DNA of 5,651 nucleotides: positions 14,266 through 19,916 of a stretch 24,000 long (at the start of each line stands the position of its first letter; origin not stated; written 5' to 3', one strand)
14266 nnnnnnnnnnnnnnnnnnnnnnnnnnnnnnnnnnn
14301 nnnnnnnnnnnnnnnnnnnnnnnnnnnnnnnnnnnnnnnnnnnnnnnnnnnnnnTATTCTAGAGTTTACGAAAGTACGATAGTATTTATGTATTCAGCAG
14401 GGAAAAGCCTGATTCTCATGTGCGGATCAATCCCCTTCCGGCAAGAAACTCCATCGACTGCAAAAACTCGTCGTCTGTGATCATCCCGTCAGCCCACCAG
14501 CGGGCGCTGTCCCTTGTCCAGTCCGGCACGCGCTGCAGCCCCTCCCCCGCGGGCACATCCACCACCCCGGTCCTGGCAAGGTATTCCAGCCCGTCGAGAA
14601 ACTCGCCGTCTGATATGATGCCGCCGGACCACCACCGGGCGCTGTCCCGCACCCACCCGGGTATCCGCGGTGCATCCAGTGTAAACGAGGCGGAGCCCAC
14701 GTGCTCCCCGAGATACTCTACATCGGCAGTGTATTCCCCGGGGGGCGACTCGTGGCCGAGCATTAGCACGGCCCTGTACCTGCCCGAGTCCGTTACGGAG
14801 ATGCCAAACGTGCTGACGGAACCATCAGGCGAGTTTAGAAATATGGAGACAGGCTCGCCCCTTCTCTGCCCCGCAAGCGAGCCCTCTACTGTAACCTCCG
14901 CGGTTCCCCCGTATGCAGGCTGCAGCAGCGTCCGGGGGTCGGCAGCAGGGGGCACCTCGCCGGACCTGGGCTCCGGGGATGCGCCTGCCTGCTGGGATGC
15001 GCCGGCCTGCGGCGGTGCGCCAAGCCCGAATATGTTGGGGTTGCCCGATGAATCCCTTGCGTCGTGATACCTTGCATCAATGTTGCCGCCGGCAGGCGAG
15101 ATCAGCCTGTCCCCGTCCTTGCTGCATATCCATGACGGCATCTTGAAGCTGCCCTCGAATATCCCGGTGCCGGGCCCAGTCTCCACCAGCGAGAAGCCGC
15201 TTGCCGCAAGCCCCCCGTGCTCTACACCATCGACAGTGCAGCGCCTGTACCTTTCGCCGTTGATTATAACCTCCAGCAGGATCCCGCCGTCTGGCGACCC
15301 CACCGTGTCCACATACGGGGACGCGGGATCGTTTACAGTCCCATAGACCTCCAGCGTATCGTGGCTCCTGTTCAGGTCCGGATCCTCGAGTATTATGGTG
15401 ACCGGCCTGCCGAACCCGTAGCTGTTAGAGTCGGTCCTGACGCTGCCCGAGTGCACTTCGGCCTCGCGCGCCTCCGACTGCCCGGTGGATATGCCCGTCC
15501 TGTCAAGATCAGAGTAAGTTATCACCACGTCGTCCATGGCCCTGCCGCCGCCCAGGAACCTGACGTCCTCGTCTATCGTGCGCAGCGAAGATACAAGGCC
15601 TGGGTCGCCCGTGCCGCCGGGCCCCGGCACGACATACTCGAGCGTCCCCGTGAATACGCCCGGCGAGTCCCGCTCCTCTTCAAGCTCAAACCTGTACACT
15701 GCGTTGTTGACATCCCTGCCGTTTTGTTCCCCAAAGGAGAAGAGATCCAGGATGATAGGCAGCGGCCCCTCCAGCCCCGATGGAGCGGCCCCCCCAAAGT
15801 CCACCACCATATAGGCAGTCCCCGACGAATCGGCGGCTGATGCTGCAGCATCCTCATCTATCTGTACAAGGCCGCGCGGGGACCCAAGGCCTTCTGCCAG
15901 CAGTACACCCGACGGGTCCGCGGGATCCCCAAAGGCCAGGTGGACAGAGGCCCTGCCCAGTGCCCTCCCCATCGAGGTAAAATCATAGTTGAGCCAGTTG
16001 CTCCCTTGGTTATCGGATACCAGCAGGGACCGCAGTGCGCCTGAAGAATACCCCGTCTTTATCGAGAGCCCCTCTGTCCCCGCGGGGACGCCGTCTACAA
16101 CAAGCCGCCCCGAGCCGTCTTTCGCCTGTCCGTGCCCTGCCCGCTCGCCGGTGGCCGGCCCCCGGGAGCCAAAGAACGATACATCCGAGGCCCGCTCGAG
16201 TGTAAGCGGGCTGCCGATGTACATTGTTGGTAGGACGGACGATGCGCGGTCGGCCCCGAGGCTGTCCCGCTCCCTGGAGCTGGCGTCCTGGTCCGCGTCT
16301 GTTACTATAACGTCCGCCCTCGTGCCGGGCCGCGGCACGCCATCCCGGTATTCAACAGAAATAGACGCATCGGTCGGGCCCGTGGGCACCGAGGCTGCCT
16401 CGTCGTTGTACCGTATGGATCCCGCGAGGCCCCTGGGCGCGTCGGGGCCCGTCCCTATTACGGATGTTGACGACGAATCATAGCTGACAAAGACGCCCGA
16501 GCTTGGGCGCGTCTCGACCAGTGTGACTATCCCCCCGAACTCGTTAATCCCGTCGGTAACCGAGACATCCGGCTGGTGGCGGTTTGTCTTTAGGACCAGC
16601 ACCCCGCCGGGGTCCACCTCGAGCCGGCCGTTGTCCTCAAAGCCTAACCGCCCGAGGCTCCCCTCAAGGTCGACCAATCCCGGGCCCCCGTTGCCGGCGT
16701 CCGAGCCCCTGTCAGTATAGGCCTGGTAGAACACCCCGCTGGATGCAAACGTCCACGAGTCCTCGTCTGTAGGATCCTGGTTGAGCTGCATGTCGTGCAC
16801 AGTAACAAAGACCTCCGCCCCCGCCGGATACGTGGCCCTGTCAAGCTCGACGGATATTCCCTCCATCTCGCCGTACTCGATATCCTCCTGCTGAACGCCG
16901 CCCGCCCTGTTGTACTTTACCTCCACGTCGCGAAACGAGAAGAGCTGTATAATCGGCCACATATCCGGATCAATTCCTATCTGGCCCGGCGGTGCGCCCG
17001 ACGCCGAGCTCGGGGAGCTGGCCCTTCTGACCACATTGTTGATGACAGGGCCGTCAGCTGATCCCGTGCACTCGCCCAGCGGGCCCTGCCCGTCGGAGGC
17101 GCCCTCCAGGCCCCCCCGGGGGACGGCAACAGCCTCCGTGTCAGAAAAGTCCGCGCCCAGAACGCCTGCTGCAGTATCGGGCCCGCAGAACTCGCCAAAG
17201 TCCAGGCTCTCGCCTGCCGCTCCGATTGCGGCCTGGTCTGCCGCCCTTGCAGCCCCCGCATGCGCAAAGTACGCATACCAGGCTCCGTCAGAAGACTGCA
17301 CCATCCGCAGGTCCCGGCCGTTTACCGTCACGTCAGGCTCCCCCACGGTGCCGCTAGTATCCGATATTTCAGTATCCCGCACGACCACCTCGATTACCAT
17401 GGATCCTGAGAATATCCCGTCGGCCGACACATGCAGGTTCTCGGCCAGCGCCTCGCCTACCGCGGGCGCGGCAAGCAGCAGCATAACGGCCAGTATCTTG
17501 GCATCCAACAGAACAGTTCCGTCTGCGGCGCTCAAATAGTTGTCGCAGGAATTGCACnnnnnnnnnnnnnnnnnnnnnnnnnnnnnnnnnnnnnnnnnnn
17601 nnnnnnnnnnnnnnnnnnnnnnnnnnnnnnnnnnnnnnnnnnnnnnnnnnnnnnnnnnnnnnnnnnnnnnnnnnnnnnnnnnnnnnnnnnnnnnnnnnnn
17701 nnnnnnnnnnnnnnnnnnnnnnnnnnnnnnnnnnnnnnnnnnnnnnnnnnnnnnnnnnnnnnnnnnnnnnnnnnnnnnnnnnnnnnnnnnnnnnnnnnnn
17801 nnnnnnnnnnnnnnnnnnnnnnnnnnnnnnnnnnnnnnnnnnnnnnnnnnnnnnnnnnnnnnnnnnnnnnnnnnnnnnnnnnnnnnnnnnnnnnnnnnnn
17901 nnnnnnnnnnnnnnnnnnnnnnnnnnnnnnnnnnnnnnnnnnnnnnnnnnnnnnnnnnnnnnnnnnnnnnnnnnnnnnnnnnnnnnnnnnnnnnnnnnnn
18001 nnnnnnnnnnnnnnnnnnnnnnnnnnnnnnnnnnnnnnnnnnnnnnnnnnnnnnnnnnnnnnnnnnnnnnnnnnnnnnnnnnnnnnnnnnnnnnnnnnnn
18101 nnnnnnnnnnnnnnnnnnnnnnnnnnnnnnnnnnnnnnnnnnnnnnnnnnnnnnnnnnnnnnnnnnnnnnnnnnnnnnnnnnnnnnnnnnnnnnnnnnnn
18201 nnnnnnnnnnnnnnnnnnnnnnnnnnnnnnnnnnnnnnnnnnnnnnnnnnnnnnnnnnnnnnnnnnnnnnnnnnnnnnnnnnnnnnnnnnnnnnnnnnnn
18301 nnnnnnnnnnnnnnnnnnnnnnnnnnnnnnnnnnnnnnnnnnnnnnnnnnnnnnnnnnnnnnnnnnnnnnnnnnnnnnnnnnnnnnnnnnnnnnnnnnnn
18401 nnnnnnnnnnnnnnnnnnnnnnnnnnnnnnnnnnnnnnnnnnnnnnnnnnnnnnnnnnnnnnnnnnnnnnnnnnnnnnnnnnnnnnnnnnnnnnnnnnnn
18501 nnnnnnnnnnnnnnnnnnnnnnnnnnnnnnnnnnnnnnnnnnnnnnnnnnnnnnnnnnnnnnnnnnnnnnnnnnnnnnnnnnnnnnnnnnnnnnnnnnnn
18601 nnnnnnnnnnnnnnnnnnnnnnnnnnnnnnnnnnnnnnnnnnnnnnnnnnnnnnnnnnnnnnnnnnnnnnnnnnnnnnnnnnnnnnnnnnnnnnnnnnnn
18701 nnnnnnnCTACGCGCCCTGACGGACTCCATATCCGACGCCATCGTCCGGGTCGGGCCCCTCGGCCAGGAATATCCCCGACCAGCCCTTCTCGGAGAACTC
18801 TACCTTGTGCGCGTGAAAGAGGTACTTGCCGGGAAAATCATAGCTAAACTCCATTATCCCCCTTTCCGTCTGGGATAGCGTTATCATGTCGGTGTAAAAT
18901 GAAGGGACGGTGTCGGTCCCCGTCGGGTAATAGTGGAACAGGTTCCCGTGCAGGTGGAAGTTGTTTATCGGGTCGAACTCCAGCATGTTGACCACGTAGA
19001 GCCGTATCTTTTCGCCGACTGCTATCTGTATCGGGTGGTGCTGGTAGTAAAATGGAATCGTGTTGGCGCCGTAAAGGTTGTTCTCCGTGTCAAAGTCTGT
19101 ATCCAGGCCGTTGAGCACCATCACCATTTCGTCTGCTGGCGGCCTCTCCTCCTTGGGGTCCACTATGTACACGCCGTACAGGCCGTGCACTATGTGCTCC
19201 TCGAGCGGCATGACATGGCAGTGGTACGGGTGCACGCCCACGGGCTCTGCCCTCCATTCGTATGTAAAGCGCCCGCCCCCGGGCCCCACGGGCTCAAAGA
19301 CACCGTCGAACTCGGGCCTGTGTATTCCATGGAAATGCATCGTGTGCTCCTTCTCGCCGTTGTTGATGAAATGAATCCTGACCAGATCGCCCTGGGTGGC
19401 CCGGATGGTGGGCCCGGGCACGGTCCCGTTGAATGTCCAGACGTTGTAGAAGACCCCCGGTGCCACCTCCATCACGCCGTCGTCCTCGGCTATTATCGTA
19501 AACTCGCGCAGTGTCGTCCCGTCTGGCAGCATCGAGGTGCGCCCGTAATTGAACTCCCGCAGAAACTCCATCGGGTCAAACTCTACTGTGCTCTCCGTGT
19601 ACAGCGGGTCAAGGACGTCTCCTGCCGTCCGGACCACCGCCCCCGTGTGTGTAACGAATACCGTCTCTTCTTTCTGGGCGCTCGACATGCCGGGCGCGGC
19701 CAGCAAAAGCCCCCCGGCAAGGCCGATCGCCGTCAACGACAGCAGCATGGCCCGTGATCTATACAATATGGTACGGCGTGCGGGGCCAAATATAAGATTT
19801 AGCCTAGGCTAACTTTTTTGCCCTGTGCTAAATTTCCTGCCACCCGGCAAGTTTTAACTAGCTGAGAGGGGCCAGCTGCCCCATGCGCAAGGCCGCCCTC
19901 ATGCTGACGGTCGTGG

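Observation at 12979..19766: Same-strand block: 2-domain MCO > ZIP permease > 1039-aa surface protein > (PE)22 surface protein > 107-aa protein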

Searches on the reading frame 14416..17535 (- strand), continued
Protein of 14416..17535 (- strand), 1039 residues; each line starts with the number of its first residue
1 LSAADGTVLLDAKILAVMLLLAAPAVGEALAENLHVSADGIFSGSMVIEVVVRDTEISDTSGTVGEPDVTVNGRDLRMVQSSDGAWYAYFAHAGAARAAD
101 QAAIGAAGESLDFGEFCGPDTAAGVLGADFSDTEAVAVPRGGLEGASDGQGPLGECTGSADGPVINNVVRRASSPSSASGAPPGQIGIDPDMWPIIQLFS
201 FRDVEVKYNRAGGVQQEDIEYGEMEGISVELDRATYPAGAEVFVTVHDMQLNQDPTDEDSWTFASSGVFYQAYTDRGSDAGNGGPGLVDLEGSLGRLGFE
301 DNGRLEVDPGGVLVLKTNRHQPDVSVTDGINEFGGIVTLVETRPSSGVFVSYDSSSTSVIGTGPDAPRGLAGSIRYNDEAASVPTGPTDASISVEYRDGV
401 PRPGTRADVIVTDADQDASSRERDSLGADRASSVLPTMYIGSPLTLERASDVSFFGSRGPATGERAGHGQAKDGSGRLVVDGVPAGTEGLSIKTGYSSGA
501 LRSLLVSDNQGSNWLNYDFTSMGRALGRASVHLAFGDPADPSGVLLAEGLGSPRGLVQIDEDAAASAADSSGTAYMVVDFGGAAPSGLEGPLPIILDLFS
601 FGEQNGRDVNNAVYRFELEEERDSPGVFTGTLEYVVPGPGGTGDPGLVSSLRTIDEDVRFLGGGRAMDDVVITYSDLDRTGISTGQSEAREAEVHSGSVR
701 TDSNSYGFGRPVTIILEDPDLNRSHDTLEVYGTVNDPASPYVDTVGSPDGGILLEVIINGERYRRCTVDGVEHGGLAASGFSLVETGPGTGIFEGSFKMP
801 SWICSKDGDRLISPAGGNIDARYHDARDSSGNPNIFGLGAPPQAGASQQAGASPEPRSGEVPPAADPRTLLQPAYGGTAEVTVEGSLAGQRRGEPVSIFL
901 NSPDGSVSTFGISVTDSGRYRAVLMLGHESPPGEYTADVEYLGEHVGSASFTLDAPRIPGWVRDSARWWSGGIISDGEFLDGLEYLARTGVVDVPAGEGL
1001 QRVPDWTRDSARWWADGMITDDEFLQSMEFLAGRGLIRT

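Call 45: fold_search(model_id=the predicted structure, library=pdb)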
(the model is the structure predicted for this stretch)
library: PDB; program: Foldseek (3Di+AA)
matches with E <= 10: 1808; with E <= 0.001: 155
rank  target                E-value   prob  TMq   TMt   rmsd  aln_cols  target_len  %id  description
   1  8c8l_A                1.3e-59  1.00  0.31  0.24  27.3      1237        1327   24  In vitro structure of the Nitrosopumilus maritimus S-layer - Two-fold symmetry (C2) (released 2024-04-10)
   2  8c8m_A                1.3e-59  1.00  0.31  0.21  27.3      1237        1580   24  In vitro structure of the Nitrosopumilus maritimus S-layer - Composite map between two and six-fold symmetrised (released 2024-04-10)
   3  8c8r_A                4.6e-59  1.00  0.31  0.22  26.4      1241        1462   24  In situ structure of the Nitrosopumilus maritimus S-layer - Composite map between C2 and C6 (released 2024-04-17)
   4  8c8n_A                2.2e-28  1.00  0.30  0.73   5.0       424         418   34  In situ structure of the Nitrosopumilus maritimus S-layer - Two-fold symmetry (C2) (released 2024-04-10)
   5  8c8o_A                4.5e-27  1.00  0.22  0.22  28.7       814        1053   19  In situ structure of the Nitrosopumilus maritimus S-layer - Six-fold symmetry (C6) (released 2024-04-17)
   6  9u61_E                3.7e-09  0.99  0.09  0.07  33.2      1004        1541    8  CP/MBL pathways C3 convertase C4b2a and C3 complex (released 2026-01-14)
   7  9u60_E                4.3e-09  0.97  0.08  0.06  31.8      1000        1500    8  C3 convertases zymogen C4b2 in loading state (released 2026-01-14)
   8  9fx3_A                9.3e-09  0.97  0.09  0.08  31.9       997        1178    7  Structure of active human CD109 (released 2025-03-19)
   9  6h03_A                9.3e-09  0.94  0.08  0.07  40.3      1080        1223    7  OPEN CONFORMATION OF THE MEMBRANE ATTACK COMPLEX (released 2018-12-19)
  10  9fx2                  1.7e-08  0.97  0.08  0.08  31.5       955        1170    7  Structure of methylamine activated CD109 (released 2025-03-19)
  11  8ayh_C                1.8e-08  1.00  0.10  0.13  35.5       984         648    8  Structure of Complement C5 in Complex with small molecule inhibitor and CVF (released 2022-12-21)
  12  9u61_C                2.4e-08  1.00  0.10  0.14  33.0       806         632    8  CP/MBL pathways C3 convertase C4b2a and C3 complex (released 2026-01-14)
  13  7q62_A                2.9e-08  0.75  0.07  0.06  38.7      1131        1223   10  Structure of TEV cleaved A2ML1 dimer (A2ML1-TT dimer) (released 2022-04-20)
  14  7ptp_A                3.8e-08  1.00  0.13  0.17  23.0      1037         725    8  In-situ structure of pentameric S-layer protein (released 2021-12-15)
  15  8cml_E                3.8e-08  1.00  0.09  0.12  36.1       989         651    7  Cryo-EM structure of complement C5 in complex with nanobodies UNbC5-1 and UNbC5-2 (released 2023-09-27)
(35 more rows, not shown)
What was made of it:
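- On Ig-like-domain S-layer proteins of AOA (NmSLP): Foldseek gives E 1e-59, and 8c8n at TMt 0.73 (call 45).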

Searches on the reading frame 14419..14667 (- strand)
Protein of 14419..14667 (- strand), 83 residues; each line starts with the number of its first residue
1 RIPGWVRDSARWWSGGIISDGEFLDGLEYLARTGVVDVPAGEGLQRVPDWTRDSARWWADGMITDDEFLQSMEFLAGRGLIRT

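Call 62: search_protein_families(library=pfam, proteins=[window:14419-14667:-], max_evalue=10)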
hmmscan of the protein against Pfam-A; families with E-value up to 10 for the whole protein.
seq(83 aa): 2 families
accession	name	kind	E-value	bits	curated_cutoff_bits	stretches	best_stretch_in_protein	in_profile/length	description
PF09851.14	SHOCT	-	0.071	13.3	27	1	59-70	11-22/28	Short C-terminal domain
PF04444.19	Dioxygenase_N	-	0.13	12.5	27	0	18-35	24-41/75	Catechol dioxygenase N terminus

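Call 63: search_protein_families(library=ncbifam, proteins=[window:14419-14667:-], max_evalue=10)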
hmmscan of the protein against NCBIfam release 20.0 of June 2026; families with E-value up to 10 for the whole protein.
seq(83 aa): 0 families
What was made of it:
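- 14419..14661 (-): Two C-terminal helical 'WW' repeats (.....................; residues 959-990 and 1004-1039). This is a recurrent C-terminal cassette of AOA secreted proteins with no curated family. No Pfam or NCBIfam hit (calls 62, 63).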

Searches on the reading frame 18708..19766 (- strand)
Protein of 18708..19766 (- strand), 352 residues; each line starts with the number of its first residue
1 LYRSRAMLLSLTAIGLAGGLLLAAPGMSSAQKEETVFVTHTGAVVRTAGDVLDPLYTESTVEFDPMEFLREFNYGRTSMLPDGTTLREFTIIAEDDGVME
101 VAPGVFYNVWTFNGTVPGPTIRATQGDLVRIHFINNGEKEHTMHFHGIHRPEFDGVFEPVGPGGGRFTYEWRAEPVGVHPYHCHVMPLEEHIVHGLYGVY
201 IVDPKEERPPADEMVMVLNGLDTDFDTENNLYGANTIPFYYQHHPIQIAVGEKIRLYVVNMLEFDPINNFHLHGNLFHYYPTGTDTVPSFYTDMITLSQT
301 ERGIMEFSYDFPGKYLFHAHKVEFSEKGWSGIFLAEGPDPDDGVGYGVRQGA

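Call 3: search_protein_families(library=pfam, proteins=[window:18708-19766:-], max_evalue=0.01)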
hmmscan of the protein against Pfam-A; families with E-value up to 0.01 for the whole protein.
window:18708-19766:- (352 aa): 2 families
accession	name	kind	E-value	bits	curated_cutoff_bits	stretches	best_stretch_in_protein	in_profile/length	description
PF07732.21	Cu-oxidase_3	-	1.1e-22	80.7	21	1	107-206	15-118/119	Multicopper oxidase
PF07731.20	Cu-oxidase_2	-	4.5e-21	75.5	20.4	3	228-334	23-132/137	Multicopper oxidase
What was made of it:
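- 18708..19766 (-): Two-domain multicopper oxidase (AOA 'MCO1' type) with a signal peptide. The start is TTG 19766 or ATG 19748. Pfam Cu-oxidase_3 at 1e-22 and Cu-oxidase_2 at 4.5e-21 (call 3).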

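Call 4: search_protein_families(library=ncbifam, proteins=[window:18708-19766:-], max_evalue=0.01)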
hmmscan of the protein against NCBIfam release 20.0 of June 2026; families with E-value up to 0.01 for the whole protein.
window:18708-19766:- (352 aa): 8 families
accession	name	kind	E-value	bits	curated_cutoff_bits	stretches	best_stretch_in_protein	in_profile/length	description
TIGR02376.1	Cu_nitrite_red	equivalog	5.6e-24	85.1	296.3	1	96-207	36-149/326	copper-containing nitrite reductase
TIGR01480.1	copper_res_A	subfamily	1.5e-17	63.3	478.95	1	109-211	66-169/593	copper resistance system multicopper oxidase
TIGR03388.1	ascorbase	equivalog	5.8e-12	45.1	614.8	1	109-207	22-124/542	L-ascorbate oxidase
TIGR03389.1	laccase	equivalog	1.2e-09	37.5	558.9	1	108-150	23-65/539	laccase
NF008205.1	PRK10965.1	equivalog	1.4e-08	34.1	525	1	96-207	54-168/529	multicopper oxidase CueO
TIGR03390.1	ascorbOXfungal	equivalog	1.6e-05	23.6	445.35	1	111-185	31-114/538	L-ascorbate oxidase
NF045554.1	AmiPhnlOxPhsA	equivalog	4.5e-05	22.2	950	1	108-142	44-78/581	O-aminophenol oxidase PhsA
NF008135.0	PRK10883.1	equivalog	0.001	17.6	581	1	108-151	66-109/471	cell division protein FtsP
